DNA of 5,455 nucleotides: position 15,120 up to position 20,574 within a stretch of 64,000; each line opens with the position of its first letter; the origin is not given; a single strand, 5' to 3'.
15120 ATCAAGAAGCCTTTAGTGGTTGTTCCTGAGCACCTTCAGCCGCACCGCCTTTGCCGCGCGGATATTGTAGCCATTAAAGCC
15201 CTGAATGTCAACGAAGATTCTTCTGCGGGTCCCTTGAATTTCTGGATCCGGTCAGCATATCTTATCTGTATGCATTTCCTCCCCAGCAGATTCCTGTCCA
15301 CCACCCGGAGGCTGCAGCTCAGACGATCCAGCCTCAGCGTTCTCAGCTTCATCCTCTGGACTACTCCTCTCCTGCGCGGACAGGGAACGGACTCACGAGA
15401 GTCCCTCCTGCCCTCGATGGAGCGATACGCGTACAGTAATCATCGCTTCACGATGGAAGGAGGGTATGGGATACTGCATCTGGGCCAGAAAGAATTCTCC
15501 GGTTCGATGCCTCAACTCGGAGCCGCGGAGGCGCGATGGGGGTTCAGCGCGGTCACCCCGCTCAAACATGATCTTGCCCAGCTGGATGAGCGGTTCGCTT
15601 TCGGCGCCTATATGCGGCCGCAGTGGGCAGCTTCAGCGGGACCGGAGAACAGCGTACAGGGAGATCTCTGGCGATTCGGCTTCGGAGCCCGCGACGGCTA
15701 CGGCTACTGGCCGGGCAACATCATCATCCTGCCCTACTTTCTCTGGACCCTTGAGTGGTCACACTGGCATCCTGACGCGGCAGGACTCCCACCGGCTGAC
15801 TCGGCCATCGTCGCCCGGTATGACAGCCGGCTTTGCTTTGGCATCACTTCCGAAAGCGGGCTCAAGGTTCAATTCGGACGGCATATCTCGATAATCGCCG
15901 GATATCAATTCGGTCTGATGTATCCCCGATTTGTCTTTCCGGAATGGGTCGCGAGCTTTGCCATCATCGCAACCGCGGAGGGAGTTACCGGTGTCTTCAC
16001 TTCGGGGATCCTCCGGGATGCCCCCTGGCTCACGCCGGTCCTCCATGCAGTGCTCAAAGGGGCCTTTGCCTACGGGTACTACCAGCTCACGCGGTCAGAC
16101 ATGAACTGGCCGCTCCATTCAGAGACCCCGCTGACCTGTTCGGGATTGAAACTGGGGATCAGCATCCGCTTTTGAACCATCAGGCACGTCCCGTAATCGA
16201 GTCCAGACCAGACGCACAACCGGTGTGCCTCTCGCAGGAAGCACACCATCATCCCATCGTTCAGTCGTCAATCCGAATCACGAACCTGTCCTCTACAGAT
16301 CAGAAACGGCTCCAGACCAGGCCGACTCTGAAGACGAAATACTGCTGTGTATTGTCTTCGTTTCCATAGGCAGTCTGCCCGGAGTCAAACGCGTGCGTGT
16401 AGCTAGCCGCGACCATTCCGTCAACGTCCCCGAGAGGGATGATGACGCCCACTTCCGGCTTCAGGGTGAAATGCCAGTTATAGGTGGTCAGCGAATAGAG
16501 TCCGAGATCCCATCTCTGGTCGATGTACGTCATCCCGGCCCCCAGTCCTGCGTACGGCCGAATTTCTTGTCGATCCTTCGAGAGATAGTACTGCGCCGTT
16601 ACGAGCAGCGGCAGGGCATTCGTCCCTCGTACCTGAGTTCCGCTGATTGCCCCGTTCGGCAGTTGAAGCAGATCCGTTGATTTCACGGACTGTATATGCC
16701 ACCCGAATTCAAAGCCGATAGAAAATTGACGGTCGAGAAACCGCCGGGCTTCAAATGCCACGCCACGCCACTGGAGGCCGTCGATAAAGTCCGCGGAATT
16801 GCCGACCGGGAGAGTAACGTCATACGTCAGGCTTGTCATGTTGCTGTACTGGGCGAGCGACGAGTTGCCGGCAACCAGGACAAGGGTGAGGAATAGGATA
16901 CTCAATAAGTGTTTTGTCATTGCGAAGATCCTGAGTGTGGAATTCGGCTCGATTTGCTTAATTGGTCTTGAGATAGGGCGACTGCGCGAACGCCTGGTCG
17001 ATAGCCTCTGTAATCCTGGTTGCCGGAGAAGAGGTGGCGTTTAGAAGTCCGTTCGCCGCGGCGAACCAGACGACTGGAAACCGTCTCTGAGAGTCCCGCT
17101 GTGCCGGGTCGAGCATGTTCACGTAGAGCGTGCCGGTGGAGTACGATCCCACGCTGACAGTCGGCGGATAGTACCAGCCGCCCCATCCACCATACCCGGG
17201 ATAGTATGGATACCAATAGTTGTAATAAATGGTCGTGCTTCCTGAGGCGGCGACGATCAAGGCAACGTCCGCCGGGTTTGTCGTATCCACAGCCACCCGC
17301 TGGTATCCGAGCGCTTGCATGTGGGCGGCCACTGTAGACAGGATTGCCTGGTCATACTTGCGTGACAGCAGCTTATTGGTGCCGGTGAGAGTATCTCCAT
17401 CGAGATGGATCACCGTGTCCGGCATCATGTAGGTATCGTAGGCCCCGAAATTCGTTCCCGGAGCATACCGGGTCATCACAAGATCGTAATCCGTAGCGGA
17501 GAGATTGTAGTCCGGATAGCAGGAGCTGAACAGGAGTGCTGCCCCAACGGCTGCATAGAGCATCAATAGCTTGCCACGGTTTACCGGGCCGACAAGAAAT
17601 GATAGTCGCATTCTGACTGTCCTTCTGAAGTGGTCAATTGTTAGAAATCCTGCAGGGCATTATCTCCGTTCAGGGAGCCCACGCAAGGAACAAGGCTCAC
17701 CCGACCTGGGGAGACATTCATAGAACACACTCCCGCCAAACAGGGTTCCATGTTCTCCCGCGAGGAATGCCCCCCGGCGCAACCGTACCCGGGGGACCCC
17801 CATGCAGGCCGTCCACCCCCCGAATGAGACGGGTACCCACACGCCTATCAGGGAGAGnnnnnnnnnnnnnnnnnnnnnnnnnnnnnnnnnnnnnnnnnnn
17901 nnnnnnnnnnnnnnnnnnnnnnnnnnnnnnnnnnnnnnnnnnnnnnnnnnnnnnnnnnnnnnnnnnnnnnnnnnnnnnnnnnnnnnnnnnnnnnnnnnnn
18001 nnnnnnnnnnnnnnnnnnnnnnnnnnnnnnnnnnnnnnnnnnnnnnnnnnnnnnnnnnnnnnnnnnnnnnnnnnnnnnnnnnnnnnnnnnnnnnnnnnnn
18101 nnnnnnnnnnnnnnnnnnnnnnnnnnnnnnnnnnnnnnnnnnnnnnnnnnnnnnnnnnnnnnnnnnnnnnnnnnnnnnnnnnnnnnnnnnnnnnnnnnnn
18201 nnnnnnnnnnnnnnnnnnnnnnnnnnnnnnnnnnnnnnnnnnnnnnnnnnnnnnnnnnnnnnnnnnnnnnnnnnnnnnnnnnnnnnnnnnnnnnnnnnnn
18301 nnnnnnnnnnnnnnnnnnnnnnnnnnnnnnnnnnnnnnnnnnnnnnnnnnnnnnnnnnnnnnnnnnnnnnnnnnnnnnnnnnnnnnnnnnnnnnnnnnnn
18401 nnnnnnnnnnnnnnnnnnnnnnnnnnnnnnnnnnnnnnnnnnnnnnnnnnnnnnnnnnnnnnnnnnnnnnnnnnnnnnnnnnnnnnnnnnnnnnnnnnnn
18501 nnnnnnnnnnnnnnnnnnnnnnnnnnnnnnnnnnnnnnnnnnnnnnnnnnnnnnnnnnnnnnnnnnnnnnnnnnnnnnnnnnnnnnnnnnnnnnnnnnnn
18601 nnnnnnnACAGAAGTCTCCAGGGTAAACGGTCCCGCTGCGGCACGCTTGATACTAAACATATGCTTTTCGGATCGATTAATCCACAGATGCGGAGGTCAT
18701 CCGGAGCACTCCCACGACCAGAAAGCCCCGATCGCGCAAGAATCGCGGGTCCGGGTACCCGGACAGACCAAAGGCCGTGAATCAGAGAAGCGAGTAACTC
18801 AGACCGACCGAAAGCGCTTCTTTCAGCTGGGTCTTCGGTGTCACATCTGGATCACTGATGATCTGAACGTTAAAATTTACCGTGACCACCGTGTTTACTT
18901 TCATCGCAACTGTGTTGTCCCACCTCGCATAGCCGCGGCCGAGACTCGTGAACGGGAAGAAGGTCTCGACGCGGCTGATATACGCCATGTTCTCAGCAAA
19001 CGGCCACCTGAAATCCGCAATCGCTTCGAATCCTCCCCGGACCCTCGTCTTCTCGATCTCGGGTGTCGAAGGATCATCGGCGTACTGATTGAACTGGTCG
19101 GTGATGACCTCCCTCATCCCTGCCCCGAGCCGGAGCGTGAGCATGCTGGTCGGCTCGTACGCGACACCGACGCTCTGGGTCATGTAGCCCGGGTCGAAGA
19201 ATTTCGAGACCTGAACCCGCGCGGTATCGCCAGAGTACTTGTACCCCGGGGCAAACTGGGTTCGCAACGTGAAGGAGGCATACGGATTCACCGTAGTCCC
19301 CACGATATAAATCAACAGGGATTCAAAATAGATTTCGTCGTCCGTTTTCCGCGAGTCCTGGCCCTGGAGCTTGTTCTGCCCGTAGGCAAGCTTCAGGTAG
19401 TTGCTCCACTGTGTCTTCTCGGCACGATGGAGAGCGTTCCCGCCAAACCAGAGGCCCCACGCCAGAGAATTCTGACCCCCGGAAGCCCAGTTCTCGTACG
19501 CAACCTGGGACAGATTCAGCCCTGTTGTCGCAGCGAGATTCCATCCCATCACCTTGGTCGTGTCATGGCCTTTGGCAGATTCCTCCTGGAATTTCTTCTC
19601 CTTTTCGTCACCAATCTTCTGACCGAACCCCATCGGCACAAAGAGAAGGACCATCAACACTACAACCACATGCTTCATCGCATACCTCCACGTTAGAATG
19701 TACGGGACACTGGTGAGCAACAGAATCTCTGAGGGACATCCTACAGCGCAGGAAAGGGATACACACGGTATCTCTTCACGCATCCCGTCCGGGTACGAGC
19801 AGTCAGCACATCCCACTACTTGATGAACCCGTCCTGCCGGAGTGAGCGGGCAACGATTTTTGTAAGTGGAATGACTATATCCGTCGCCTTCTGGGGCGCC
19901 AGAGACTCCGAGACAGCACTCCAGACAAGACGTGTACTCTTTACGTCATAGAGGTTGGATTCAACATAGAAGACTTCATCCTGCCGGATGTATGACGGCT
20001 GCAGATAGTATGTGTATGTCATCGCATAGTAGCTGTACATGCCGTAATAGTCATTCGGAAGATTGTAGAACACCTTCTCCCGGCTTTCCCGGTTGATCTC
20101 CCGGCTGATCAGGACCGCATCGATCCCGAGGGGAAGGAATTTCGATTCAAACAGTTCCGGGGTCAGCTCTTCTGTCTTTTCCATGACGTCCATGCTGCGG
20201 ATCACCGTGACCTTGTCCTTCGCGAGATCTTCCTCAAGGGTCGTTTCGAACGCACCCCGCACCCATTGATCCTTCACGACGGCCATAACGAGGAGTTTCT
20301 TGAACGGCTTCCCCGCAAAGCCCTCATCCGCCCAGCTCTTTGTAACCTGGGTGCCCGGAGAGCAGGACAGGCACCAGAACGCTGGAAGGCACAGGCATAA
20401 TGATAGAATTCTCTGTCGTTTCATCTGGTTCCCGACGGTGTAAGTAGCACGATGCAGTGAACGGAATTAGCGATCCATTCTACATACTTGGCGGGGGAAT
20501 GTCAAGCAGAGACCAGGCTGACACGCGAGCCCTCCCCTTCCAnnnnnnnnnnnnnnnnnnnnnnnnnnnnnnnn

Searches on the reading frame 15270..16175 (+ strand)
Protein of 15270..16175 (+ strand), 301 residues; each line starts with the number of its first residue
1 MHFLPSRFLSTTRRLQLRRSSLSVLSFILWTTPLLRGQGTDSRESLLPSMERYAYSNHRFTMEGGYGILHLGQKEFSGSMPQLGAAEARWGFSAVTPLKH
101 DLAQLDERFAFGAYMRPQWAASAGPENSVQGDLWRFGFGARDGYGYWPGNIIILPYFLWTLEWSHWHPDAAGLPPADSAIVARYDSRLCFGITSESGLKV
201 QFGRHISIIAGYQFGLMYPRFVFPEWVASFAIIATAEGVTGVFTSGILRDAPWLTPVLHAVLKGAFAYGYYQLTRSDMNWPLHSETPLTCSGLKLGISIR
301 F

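Call 3: search_protein_families(library=pfam, max_evalue=0.1, proteins=[window:15270-16175:+])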
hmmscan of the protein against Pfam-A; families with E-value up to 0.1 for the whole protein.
window:15270-16175:+ (301 aa): 0 families

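Call 4: search_protein_families(library=ncbifam, max_evalue=0.1, proteins=[window:15270-16175:+])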
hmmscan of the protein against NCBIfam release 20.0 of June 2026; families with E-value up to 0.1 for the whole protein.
window:15270-16175:+ (301 aa): 0 families

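Call 10: find_encoding_contigs(protein=window:15270-16175:+, flank=10000, max_places=6)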
Protein window:15270-16175:+ (301 aa): 2 contigs read that carry it; 2 places shown.
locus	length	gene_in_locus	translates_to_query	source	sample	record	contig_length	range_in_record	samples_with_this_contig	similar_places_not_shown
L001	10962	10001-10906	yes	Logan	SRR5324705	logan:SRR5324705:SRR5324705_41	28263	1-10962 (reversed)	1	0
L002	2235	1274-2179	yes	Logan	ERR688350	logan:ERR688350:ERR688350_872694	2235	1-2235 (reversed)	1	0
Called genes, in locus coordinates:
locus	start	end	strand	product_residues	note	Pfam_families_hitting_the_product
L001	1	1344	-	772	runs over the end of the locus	PF02838:Glyco_hydro_20b, PF00728:Glyco_hydro_20, PF13287:Fn3_assoc, PF13290:CHB_HEX_C_1, PF00754:F5_F8_type_C (weak)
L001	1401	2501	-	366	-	PF06452:CBM9_1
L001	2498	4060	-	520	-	PF01120:Alpha_L_fucos, PF00754:F5_F8_type_C, PF22633:F5_F8_type_C_2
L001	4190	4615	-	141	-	-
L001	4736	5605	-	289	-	PF00483:NTP_transferase, PF12804:NTP_transf_3 (weak)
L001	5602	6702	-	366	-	PF10509:GalKase_gal_bdg, PF00288:GHMP_kinases_N, PF08544:GHMP_kinases_C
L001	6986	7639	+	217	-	-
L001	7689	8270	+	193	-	-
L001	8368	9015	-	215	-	-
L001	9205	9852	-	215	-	PF13505:OMP_b-brl (weak)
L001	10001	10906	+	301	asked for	-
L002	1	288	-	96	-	?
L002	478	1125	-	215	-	PF13505:OMP_b-brl (weak)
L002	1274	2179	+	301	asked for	-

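Call 60: find_homologous_proteins(query=window:15270-16175:+, max_evalue=0.001)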
Query window:15270-16175:+ (301 aa): 3 proteins with E <= 0.001 among 1083 candidates.
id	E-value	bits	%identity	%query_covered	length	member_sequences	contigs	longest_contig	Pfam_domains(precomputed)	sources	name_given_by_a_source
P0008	2.4e-204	696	99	100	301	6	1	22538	-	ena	-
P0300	6.2e-102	359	60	84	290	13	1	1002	-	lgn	-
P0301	1.6e-31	128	32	80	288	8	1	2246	-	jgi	jgi:hypothetical protein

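Call 69: predict_structure(alignment_id=A6)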
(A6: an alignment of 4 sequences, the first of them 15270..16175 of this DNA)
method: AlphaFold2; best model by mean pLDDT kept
length: 301 residues; sequences in the alignment: 4
mean_pLDDT: 43.5   pTM: 0.34
mean pLDDT of the five models: 43.5, 41.9, 33.6, 30.2, 30.1
residues with pLDDT >= 90: 0; 70-90: 0; 50-70: 81; < 50: 220
segments of 3 or more residues with pLDDT < 50: 1-59, 64-84, 93-148, 159-161, 168-171, 220-285
pLDDT, mean of each block of 10 residues (from residue 1): 37 39 37 27 28 39 47 34 49 39 31 36 33 44 44 52 49 53 53 53 58 53 44 45 44 46 47 42 48 54 50
secondary structure, 60 per line:
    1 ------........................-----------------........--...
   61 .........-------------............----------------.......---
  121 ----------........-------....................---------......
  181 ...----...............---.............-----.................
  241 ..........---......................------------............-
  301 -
elements in order: H7-30 H48-55 E58-69 E83-94 E111-117 E131-138 E146-165 H175-183 E188-202 E206-218 H224-250 H254-275 E288-299

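Call 72: search_solved_structures(query=A6, max_evalue=1)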
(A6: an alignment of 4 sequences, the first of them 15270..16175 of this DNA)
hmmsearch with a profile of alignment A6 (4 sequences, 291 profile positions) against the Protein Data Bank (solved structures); distinct sequences matched with E-value up to 1: 0.

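Call 91: search_protein_families(library=padloc, max_evalue=0.001, proteins=[window:15270-16175:+])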
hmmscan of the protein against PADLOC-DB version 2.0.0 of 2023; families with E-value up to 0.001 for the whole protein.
window:15270-16175:+ (301 aa): 0 families

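Call 92: search_protein_families(library=phrogs, max_evalue=0.001, proteins=[window:15270-16175:+])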
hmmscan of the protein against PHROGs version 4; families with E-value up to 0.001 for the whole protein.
window:15270-16175:+ (301 aa): 0 families

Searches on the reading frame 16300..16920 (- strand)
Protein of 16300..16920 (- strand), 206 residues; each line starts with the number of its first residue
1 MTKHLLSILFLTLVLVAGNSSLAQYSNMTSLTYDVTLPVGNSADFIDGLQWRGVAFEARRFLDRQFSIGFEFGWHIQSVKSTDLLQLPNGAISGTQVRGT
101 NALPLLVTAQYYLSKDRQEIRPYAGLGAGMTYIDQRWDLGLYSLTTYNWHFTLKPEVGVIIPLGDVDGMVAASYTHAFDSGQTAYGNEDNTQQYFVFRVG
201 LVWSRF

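Call 3: search_protein_families(library=pfam, max_evalue=0.1, proteins=[window:16300-16920:-])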
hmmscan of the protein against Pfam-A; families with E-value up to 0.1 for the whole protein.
window:16300-16920:- (206 aa): 1 family
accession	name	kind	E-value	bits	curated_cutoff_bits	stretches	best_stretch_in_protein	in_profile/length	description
PF03922.20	OmpW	-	0.00016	22.1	24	1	93-134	74-115/195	OmpW family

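Call 4: search_protein_families(library=ncbifam, max_evalue=0.1, proteins=[window:16300-16920:-])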
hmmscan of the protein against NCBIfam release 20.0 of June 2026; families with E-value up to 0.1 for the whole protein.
window:16300-16920:- (206 aa): 1 family
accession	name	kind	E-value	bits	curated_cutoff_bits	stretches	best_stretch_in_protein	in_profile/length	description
NF008202.0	PRK10959.1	equivalog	0.00085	18.7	287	1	96-132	93-129/212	outer membrane protein OmpW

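Call 55: search_solved_structures(query=A3, max_evalue=1)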
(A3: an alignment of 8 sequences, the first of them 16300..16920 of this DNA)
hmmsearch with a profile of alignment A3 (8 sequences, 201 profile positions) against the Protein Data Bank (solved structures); distinct sequences matched with E-value up to 1: 12.
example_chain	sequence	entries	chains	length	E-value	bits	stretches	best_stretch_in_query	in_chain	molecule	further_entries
6qam_A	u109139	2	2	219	0.067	16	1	54-176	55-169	Outer membrane protein AlkL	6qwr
2mhl_A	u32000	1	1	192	0.072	15.9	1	79-177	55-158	Outer membrane protein W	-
2f1t_A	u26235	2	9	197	0.075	15.9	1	79-177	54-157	Outer membrane protein W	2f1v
8qxp_A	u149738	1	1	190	0.1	15.5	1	96-133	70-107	OmpW protein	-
4aqb_A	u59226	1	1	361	0.21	14.4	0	58-89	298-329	MANNAN-BINDING LECTIN SERINE PROTEASE 1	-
2wvp_A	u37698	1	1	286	0.21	14.4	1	117-193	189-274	OUTER MEMBRANE PROTEIN G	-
2x9k_A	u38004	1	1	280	0.26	14.1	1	117-192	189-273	OUTER MEMBRANE PROTEIN G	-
2iwv_A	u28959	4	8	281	0.29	14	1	117-192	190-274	OUTER MEMBRANE PROTEIN G | Outer membrane porin G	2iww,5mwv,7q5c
2f1c_X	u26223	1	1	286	0.3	13.9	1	117-193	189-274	Outer membrane protein G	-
2jqy_A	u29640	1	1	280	0.35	13.7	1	117-192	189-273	Outer membrane protein G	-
3dwo_X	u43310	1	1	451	0.59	12.9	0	62-116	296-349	Probable outer membrane protein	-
4nc0_A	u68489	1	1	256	0.98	12.2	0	87-152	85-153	Cell wall-binding repeat protein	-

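Call 91: search_protein_families(library=padloc, max_evalue=0.001, proteins=[window:16300-16920:-])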
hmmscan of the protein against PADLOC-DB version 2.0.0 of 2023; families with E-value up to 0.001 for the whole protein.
window:16300-16920:- (206 aa): 0 families

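Call 92: search_protein_families(library=phrogs, max_evalue=0.001, proteins=[window:16300-16920:-])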
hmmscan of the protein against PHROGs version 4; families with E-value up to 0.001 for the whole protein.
window:16300-16920:- (206 aa): 0 families

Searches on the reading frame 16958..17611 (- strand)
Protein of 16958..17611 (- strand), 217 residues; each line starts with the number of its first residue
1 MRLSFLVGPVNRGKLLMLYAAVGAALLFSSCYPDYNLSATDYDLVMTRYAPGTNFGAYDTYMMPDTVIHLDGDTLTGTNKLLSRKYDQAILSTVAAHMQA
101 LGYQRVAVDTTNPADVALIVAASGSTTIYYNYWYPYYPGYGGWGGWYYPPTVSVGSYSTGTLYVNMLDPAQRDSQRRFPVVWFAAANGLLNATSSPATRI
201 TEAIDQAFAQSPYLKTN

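Call 3: search_protein_families(library=pfam, max_evalue=0.1, proteins=[window:16958-17611:-])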
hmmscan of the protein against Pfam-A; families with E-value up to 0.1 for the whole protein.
window:16958-17611:- (217 aa): 2 families
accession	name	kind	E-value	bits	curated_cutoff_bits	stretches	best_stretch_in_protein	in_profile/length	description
PF13590.11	DUF4136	-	1.3e-26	94.3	32.8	1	45-213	1-152/152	Domain of unknown function (DUF4136)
PF19624.4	DUF6129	-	0.08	13.2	23.6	0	31-63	7-39/53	Family of unknown function (DUF6129)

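Call 4: search_protein_families(library=ncbifam, max_evalue=0.1, proteins=[window:16958-17611:-])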
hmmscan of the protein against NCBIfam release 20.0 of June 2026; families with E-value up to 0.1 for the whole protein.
window:16958-17611:- (217 aa): 0 families

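Call 9: find_encoding_contigs(protein=window:16958-17611:-, flank=10000, max_places=6)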
Protein window:16958-17611:- (217 aa): no gene with exactly this product is on record in the collection.

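Call 53: search_solved_structures(query=window:16958-17611:-, max_evalue=1)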
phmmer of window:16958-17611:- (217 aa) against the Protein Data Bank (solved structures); distinct sequences matched with E-value up to 1: 9.
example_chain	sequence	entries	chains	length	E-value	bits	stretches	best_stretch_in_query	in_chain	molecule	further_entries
4f54_A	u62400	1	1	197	7.5e-18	68.2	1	30-215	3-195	Uncharacterized protein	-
7wp6_H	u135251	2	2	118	0.05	16.5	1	114-153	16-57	85F7 heavy chain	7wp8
5n7w_A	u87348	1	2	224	0.082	15.8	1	108-173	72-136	Antibody Fragment Heavy Chain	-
7rdj_B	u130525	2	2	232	0.29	14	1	108-171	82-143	PCDN-16B Fab heavy chain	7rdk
5i9q_B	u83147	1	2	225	0.38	13.6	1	114-157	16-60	3BNC55 Fab heavy chain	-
9axn_H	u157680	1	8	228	0.38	13.6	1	114-152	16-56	HY11-6B2_Mu Fab Heavy Chain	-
9e7o_A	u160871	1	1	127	0.49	13.3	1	122-157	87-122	Nanobody W2810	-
8saz_C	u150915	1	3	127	0.57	13.1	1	114-155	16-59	DH270.I5.6 variable heavy chain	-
9br5_A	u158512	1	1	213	0.64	12.9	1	105-150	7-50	IL1RAP-specific Fab light chain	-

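Call 91: search_protein_families(library=padloc, max_evalue=0.001, proteins=[window:16958-17611:-])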
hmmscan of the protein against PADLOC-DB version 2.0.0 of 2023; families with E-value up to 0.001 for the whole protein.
window:16958-17611:- (217 aa): 0 families

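Call 92: search_protein_families(library=phrogs, max_evalue=0.001, proteins=[window:16958-17611:-])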
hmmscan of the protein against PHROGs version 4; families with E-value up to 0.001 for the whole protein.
window:16958-17611:- (217 aa): 0 families

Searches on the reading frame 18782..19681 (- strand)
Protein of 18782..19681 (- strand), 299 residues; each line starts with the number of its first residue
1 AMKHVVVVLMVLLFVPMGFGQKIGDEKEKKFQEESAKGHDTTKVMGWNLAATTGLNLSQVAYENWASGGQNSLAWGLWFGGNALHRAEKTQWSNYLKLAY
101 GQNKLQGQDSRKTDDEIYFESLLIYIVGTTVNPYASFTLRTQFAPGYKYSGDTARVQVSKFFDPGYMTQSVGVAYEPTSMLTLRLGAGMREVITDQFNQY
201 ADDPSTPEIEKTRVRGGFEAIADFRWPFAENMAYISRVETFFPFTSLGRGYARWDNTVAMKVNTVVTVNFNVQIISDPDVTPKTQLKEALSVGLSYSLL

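Call 3: search_protein_families(library=pfam, max_evalue=0.1, proteins=[window:18782-19681:-])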
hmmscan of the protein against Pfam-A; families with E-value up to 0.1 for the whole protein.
window:18782-19681:- (299 aa): 2 families
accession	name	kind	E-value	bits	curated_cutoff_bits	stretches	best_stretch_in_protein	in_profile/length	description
PF11276.14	DUF3078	-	7.2e-22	78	25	1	57-147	1-92/92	Protein of unknown function (DUF3078)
PF04338.18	DUF481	-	0.0021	18.5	21.1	1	174-297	97-209/210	Protein of unknown function, DUF481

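Call 4: search_protein_families(library=ncbifam, max_evalue=0.1, proteins=[window:18782-19681:-])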
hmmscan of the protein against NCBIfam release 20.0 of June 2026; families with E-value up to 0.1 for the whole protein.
window:18782-19681:- (299 aa): 0 families

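Call 70: search_solved_structures(query=window:18782-19678:-, max_evalue=1)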
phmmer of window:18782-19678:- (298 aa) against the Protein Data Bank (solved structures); distinct sequences matched with E-value up to 1: 0.

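Call 91: search_protein_families(library=padloc, max_evalue=0.001, proteins=[window:18782-19678:-])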
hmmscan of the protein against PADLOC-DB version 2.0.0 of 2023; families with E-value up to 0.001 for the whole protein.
window:18782-19678:- (298 aa): 0 families

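Call 92: search_protein_families(library=phrogs, max_evalue=0.001, proteins=[window:18782-19678:-])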
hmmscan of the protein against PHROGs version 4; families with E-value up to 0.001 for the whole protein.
window:18782-19678:- (298 aa): 0 families

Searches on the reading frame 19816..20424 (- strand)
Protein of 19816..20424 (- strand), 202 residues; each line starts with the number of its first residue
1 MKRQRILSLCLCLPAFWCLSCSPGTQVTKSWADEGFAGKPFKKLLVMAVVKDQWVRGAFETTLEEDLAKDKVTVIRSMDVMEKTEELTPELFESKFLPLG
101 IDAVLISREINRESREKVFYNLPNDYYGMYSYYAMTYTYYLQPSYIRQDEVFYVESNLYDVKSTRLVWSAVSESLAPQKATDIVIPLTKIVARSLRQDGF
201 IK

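Call 3: search_protein_families(library=pfam, max_evalue=0.1, proteins=[window:19816-20424:-])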
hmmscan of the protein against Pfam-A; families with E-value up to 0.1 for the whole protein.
window:19816-20424:- (202 aa): 1 family
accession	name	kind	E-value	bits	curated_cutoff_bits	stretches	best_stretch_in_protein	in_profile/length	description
PF13590.11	DUF4136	-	0.0035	18.2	32.8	1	110-196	66-148/152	Domain of unknown function (DUF4136)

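Call 4: search_protein_families(library=ncbifam, max_evalue=0.1, proteins=[window:19816-20424:-])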
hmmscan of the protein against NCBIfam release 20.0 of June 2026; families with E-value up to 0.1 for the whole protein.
window:19816-20424:- (202 aa): 0 families

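Call 91: search_protein_families(library=padloc, max_evalue=0.001, proteins=[window:19816-20424:-])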
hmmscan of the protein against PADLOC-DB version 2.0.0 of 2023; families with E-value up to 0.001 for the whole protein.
window:19816-20424:- (202 aa): 0 families

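Call 92: search_protein_families(library=phrogs, max_evalue=0.001, proteins=[window:19816-20424:-])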
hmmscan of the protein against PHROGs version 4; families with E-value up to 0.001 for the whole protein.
window:19816-20424:- (202 aa): 0 families
